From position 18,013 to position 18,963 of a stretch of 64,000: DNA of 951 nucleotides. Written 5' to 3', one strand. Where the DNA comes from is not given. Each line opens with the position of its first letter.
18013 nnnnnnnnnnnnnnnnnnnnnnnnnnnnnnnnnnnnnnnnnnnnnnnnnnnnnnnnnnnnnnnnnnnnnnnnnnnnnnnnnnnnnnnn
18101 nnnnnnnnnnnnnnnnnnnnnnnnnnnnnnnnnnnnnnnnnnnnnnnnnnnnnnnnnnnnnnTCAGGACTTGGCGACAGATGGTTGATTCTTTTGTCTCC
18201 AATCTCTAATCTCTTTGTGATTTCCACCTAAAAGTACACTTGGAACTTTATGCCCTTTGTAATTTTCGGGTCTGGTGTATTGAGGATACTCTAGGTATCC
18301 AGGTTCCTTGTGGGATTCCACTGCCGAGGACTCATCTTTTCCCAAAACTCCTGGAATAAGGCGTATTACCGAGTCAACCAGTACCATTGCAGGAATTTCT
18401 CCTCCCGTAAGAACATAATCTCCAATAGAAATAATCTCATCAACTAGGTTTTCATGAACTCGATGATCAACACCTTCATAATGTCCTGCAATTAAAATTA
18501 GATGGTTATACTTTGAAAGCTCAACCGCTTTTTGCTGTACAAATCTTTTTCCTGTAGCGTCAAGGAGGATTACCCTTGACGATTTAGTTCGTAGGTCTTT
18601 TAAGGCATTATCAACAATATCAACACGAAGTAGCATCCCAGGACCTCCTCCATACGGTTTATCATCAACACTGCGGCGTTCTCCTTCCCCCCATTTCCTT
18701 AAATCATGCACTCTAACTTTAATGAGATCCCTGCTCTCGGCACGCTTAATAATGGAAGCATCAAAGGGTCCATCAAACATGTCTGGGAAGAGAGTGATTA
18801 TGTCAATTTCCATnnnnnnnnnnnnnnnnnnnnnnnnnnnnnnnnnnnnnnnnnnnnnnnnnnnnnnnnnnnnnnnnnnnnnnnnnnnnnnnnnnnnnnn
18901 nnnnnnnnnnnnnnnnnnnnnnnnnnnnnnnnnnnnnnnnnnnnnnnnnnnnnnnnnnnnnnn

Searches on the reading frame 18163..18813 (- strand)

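Call 58: search_protein_families(library=pfam, proteins=[window:18163-18813:-], max_evalue=0.001)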
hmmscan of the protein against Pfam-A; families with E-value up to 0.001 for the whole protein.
window:18163-18813:- (216 aa): 1 family
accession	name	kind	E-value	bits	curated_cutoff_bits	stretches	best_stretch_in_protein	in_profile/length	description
PF01746.26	tRNA_m1G_MT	-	2.9e-56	190.7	27.3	1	23-210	2-186/195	tRNA (Guanine-1)-methyltransferase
